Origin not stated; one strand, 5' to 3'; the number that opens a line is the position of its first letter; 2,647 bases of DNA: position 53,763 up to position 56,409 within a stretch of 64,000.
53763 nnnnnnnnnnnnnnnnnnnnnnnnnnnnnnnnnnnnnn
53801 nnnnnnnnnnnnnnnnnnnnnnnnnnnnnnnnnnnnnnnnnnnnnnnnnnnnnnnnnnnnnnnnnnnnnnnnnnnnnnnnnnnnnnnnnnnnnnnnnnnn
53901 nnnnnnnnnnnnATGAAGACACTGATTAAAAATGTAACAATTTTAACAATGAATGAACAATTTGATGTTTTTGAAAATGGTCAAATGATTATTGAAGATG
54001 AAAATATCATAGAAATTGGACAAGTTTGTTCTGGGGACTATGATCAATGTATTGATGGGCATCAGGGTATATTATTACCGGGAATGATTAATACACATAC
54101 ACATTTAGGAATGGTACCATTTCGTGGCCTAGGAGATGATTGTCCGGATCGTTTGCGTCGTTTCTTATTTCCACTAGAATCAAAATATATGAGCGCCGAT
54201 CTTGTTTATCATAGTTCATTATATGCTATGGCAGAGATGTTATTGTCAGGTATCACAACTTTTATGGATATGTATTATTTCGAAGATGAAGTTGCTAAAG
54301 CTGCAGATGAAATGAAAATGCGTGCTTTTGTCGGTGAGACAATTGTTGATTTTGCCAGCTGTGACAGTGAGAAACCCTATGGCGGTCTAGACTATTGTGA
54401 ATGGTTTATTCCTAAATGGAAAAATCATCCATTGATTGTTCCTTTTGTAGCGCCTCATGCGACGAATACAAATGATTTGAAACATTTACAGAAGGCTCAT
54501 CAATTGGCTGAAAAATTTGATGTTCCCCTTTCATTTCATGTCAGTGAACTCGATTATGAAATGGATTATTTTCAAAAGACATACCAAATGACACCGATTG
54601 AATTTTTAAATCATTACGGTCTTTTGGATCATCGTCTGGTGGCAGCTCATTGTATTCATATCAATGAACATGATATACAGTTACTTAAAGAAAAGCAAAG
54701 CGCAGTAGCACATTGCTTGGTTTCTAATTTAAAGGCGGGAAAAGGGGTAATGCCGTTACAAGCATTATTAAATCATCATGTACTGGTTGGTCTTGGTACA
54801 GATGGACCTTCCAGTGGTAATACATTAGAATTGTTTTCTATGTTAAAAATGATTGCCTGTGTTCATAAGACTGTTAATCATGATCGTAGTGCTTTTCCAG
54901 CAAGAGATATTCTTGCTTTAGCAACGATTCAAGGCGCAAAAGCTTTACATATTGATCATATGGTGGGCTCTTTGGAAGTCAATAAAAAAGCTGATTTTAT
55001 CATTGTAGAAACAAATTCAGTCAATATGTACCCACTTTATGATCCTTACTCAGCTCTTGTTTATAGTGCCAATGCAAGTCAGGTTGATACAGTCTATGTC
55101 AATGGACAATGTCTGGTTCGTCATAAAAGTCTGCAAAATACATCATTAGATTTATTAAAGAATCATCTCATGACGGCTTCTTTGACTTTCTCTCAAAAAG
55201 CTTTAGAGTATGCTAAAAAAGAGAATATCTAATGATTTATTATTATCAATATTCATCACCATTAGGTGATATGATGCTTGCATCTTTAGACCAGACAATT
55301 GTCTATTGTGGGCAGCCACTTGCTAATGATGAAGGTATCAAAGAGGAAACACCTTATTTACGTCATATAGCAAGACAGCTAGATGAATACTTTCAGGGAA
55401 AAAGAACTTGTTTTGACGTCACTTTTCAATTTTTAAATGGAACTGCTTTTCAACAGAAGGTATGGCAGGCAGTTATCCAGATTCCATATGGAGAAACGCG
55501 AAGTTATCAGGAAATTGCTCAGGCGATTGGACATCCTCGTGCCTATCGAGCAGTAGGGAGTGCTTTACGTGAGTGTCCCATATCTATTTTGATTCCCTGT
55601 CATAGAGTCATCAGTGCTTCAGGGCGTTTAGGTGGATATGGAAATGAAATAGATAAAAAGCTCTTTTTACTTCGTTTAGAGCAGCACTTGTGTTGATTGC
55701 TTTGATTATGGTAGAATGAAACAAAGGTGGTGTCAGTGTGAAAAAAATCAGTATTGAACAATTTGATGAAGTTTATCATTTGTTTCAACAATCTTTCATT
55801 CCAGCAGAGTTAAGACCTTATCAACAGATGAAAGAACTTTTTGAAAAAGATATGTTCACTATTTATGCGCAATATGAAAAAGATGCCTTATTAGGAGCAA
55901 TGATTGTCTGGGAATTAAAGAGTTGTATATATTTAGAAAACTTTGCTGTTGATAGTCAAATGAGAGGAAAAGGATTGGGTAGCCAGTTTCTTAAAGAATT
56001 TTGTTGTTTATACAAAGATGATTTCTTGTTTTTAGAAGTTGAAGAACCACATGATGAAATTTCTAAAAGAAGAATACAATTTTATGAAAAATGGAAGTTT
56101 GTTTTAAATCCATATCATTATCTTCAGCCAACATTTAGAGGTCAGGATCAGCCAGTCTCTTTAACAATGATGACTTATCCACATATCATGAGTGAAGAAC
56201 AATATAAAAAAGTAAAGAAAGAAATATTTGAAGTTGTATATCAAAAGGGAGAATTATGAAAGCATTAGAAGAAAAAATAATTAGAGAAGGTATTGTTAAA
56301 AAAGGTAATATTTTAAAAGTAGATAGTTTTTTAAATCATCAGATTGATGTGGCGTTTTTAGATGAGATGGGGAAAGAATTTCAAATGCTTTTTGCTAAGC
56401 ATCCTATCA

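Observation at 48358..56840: Guanine-riboswitch-controlled 'polyamine-type' ABC importer with two deaminases: a probable purine-derivative uptake and salvage operon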

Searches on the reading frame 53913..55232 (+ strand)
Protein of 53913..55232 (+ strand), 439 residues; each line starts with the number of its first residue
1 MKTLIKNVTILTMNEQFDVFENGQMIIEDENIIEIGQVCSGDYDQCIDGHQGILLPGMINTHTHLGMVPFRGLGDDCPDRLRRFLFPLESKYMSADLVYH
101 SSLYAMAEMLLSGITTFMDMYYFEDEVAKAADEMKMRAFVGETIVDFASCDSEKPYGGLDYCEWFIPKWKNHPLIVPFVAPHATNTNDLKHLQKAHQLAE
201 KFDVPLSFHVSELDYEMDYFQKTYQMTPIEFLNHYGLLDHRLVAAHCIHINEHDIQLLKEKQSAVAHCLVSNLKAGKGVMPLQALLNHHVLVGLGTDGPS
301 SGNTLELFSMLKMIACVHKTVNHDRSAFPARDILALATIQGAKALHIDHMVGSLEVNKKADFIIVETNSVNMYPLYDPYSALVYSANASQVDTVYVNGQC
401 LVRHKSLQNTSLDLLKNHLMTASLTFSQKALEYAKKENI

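Call 5: search_protein_families(library=pfam, proteins=[window:53913-55232:+])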
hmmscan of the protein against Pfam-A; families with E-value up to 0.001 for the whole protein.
window:53913-55232:+ (439 aa): 2 families
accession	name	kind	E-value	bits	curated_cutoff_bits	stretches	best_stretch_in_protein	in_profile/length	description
PF01979.26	Amidohydro_1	-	1.1e-66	225.9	25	1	53-399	1-343/345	Amidohydrolase family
PF07969.17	Amidohydro_3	-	1.6e-14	54.7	29.7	1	188-401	260-471/472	Amidohydrolase family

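Call 6: search_protein_families(library=ncbifam, proteins=[window:53913-55232:+])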
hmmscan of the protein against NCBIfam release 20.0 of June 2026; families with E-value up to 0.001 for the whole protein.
window:53913-55232:+ (439 aa): 43 families (the best 25 are shown)
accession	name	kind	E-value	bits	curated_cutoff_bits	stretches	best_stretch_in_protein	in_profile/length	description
NF004701.0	PRK06038.1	equivalog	2e-106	356.3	609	1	3-408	6-408/432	N-ethylammeline chlorohydrolase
NF006549.0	PRK09045.1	equivalog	4.3e-102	342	540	1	2-416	9-429/444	TRZ/ATZ family hydrolase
NF004995.0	PRK06380.1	subfamily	3.6e-89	299.7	567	1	1-409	1-406/418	metal-dependent hydrolase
NF006252.0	PRK08393.1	equivalog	8e-86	288.7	617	1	1-404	1-401/424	N-ethylammeline chlorohydrolase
NF005557.0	PRK07228.1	equivalog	2.4e-84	283.6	522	1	1-416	1-427/445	5'-deoxyadenosine deaminase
NF005211.0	PRK06687.1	equivalog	2.7e-69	234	703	1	5-405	4-412/419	TRZ/ATZ family protein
NF012037.0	PRK15493.1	equivalog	4.1e-63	213.7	779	1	1-403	1-410/435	bifunctional S-methyl-5'-thioadenosine deaminase/S-adenosylhomocysteine deaminase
NF006055.0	PRK08203.1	equivalog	4.5e-62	210.1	532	2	192-423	219-447/455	8-oxoguanine deaminase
NF006056.0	PRK08204.1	subfamily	2.4e-59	201.3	391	2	193-428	205-442/449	hypothetical protein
TIGR02967.1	guan_deamin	equivalog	3.4e-54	184.4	375.4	1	19-372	3-367/401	guanine deaminase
NF005540.0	PRK07203.1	equivalog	7.6e-48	163.2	444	1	4-420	3-432/444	putative aminohydrolase SsnA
NF006679.0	PRK09228.1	subfamily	1.1e-45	156.2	351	1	12-371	21-391/433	guanine deaminase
NF009059.0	PRK12393.1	equivalog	4.6e-45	154.2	543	2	184-428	215-457/460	amidohydrolase family protein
NF004801.0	PRK06151.1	subfamily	1e-44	153.2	416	1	2-417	3-453/491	chlorohydrolase family protein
TIGR03314.1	Se_ssnA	subfamily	3.3e-44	151.4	455.5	1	4-413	2-424/441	putative selenium metabolism protein SsnA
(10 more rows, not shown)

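Call 15: search_solved_structures(query=window:53913-55232:+, max_evalue=1e-20)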
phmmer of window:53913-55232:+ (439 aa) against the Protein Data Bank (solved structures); distinct sequences matched with E-value up to 1e-20: 21.
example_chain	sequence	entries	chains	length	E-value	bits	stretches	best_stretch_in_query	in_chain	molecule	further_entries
3lnp_A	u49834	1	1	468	7.9e-67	229.5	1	26-420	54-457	Amidohydrolase family Protein OLEI01672_1_465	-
4f0r_A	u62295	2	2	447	2.2e-65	224.8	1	9-409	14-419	5-methylthioadenosine/S-adenosylhomocysteine deaminase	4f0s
4dzh_A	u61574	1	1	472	2.1e-58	201.8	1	52-405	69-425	AMIDOHYDROLASE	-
4dyk_A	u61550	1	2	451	1.7e-55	192.2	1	53-403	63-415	AMIDOHYDROLASE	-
4gbd_A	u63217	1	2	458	1.9e-55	192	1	53-402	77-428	Putative uncharacterized protein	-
4v1x_A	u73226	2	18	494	2.2e-45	158.9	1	180-407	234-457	ATRAZINE CHLOROHYDROLASE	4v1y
7ww2_A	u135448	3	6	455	4e-41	144.9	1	191-423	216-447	8-oxoguanine deaminase | Hydroxydechloroatrazine ethylaminohydrolase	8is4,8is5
1p1m_A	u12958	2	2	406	2.9e-40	142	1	35-396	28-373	Hypothetical protein TM0936 | Uncharacterized protein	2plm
1j6p_A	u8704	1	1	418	3.1e-40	141.9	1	35-396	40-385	METAL-DEPENDENT HYDROLASE OF CYTOSINEDEMANIASE/CHLOROHYDROLASE FAMILY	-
3hpa_A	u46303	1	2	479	6e-36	127.8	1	189-412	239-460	AMIDOHYDROLASE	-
6ohb_A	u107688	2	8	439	4.1e-31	111.9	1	48-391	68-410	Guanine deaminase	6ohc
2uz9_A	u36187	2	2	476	2.3e-27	99.6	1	49-368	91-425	GUANINE DEAMINASE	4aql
3e0l_A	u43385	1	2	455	5.7e-27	98.2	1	49-368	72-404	Guanine deaminase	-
5hme_A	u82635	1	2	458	2.2e-26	96.3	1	4-405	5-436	Triazine hydrolase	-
6oh9_A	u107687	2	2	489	2.6e-26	96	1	52-369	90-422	Yeast Guanine Deaminase | Probable guanine deaminase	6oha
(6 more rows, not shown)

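Call 53: search_solved_structures(query=window:53913-55232:+, max_evalue=1e-50, show_alignments=5)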
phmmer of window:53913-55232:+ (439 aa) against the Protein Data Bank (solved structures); distinct sequences matched with E-value up to 1e-50: 5.
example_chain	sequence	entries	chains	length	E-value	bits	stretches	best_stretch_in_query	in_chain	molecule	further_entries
3lnp_A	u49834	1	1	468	7.9e-67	229.5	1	26-420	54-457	Amidohydrolase family Protein OLEI01672_1_465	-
4f0r_A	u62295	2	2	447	2.2e-65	224.8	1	9-409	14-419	5-methylthioadenosine/S-adenosylhomocysteine deaminase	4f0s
4dzh_A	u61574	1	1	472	2.1e-58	201.8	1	52-405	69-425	AMIDOHYDROLASE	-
4dyk_A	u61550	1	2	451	1.7e-55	192.2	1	53-403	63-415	AMIDOHYDROLASE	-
4gbd_A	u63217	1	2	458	1.9e-55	192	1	53-402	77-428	Putative uncharacterized protein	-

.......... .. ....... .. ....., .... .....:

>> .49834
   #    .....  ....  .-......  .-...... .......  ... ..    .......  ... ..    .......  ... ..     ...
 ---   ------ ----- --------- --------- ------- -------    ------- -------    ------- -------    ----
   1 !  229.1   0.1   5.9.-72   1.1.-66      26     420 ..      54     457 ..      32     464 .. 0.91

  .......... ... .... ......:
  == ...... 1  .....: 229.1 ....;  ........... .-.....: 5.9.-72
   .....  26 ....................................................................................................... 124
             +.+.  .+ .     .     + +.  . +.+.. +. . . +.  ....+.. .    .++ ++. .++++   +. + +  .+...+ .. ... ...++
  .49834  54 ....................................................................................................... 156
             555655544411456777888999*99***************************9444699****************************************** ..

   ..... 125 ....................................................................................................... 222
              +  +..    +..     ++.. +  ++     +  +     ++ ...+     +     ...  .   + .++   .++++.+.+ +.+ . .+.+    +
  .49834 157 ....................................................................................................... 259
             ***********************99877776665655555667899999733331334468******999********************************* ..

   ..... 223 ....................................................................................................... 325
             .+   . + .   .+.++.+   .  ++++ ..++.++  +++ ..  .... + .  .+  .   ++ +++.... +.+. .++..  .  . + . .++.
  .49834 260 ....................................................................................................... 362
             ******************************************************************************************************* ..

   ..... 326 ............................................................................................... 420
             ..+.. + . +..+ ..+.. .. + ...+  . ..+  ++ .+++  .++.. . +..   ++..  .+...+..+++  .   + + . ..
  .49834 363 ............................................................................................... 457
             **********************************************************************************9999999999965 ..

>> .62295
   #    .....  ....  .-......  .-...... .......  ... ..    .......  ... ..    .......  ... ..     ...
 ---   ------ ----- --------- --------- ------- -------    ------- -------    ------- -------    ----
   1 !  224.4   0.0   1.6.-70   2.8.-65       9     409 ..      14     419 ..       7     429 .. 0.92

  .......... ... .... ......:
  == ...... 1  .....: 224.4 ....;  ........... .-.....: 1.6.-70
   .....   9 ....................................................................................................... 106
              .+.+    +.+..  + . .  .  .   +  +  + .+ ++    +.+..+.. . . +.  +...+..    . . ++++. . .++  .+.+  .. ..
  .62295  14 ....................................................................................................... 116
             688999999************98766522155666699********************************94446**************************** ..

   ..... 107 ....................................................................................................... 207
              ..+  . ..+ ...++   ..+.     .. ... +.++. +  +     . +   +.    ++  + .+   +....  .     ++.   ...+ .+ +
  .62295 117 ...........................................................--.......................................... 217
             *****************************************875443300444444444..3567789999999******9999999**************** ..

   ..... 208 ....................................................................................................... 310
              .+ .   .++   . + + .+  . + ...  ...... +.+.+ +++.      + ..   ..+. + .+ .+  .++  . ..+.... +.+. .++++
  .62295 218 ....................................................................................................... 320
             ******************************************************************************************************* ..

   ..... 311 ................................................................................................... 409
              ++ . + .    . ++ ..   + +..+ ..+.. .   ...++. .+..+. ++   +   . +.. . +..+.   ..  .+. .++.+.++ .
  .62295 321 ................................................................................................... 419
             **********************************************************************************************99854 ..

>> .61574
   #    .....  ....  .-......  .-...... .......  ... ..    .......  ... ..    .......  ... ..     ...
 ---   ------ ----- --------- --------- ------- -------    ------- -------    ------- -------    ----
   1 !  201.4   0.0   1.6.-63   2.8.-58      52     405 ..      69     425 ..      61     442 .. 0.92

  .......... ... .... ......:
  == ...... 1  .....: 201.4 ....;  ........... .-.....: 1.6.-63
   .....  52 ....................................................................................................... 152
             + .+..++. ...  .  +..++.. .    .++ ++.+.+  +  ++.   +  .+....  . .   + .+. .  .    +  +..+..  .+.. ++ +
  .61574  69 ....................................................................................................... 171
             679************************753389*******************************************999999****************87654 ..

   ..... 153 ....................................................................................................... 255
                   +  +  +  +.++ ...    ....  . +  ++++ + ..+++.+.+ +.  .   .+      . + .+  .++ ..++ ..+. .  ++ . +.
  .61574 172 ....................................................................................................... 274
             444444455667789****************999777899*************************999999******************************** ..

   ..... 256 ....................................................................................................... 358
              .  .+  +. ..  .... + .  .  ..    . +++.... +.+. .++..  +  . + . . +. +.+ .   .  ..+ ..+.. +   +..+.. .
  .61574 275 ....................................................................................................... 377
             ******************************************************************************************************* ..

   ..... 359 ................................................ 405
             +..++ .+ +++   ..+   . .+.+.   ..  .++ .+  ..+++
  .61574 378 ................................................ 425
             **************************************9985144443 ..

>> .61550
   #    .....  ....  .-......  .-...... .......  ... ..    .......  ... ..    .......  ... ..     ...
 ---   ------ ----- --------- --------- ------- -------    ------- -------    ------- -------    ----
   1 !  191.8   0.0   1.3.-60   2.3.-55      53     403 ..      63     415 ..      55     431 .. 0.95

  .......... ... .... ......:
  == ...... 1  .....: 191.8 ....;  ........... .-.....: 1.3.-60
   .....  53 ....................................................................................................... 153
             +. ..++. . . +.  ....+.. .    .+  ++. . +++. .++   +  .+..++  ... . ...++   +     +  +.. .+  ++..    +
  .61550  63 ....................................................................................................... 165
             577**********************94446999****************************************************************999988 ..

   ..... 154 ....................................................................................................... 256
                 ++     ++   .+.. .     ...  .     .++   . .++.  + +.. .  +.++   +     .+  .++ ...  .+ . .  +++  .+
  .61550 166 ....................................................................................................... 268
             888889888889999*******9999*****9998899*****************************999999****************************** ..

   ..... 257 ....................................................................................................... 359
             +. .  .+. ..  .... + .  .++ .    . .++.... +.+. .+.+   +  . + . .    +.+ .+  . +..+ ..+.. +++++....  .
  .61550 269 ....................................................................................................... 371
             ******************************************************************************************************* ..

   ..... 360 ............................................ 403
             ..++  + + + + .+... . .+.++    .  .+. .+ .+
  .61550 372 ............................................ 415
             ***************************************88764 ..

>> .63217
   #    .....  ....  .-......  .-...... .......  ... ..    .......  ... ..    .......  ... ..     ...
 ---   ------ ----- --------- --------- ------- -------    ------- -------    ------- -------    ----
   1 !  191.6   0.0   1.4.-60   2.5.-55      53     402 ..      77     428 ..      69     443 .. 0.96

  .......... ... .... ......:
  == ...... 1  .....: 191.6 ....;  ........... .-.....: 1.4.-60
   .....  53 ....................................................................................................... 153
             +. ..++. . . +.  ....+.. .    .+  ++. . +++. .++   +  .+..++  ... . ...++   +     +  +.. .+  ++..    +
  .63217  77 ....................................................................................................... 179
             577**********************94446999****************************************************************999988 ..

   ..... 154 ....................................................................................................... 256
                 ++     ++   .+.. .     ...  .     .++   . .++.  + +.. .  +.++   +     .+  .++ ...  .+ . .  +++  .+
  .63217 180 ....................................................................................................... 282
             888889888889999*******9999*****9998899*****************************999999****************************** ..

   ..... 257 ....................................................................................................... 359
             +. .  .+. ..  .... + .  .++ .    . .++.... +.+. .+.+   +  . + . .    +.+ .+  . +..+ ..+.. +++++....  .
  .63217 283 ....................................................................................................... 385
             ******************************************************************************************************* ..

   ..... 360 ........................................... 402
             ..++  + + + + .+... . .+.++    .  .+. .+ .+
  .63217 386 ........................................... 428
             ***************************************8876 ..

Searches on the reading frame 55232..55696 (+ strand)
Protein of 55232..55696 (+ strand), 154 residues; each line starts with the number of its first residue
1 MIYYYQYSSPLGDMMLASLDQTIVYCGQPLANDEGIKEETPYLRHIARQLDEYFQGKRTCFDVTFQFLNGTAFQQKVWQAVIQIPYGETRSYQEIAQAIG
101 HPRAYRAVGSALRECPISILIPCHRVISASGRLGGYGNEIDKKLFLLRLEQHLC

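Call 5: search_protein_families(library=pfam, proteins=[window:55232-55696:+])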
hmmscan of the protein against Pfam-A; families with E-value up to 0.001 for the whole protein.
window:55232-55696:+ (154 aa): 2 families
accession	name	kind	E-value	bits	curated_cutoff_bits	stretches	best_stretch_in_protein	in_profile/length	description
PF01035.26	DNA_binding_1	-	9.3e-34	115.6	27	1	72-151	1-80/81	6-O-methylguanine DNA methyltransferase, DNA binding domain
PF02870.21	Methyltransf_1N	-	5.1e-08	33.8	21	1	2-65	1-69/71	6-O-methylguanine DNA methyltransferase, ribonuclease-like domain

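Call 6: search_protein_families(library=ncbifam, proteins=[window:55232-55696:+])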
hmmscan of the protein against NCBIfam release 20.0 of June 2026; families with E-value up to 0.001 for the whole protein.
window:55232-55696:+ (154 aa): 5 families
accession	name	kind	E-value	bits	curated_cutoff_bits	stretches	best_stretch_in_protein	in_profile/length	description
TIGR00589.1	ogt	superfamily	2.7e-32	110.6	46.4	1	71-150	1-80/80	methylated-DNA--[protein]-cysteine S-methyltransferase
NF011964.0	PRK15435.1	equivalog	1.8e-27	96.3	345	1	68-151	266-349/354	bifunctional DNA-binding transcriptional regulator/O6-methylguanine-DNA methyltransferase Ada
NF007626.0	PRK10286.1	equivalog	3.9e-25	88.9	192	1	46-153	62-169/171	methylated-DNA--[protein]-cysteine S-methyltransferase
NF041132.1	DNA_protcyst_Mta_Thcoc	equivalog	6.6e-14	52.1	250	1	65-150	85-168/169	methylated-DNA--protein-cysteine methyltransferase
NF003022.0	PRK03887.1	equivalog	6.5e-12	45.6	164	1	66-150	86-168/175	methylated-DNA--protein-cysteine methyltransferase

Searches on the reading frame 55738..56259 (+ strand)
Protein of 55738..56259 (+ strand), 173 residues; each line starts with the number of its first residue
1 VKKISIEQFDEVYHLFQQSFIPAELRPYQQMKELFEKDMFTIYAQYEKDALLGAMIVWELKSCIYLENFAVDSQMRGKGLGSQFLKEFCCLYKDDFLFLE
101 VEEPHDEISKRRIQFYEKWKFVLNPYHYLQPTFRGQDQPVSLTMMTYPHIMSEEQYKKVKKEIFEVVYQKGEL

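Call 5: search_protein_families(library=pfam, proteins=[window:55738-56259:+])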
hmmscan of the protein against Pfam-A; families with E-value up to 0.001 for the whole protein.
window:55738-56259:+ (173 aa): 3 families
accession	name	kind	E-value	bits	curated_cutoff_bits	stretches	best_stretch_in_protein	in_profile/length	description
PF00583.31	Acetyltransf_1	-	1.1e-07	32.6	20.7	1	10-119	2-114/116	Acetyltransferase (GNAT) family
PF13508.13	Acetyltransf_7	-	2.5e-07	31.4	27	1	42-122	5-83/84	Acetyltransferase (GNAT) domain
PF13673.13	Acetyltransf_10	-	5.2e-07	30.1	23.6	1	28-92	19-80/128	Acetyltransferase (GNAT) domain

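Call 6: search_protein_families(library=ncbifam, proteins=[window:55738-56259:+])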
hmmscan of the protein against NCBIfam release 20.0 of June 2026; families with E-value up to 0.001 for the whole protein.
window:55738-56259:+ (173 aa): 1 family
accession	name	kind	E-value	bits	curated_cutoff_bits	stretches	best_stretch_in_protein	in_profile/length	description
TIGR01575.1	rimI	equivalog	1.1e-06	28.9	86.4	1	9-121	2-112/132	ribosomal protein S18-alanine N-acetyltransferase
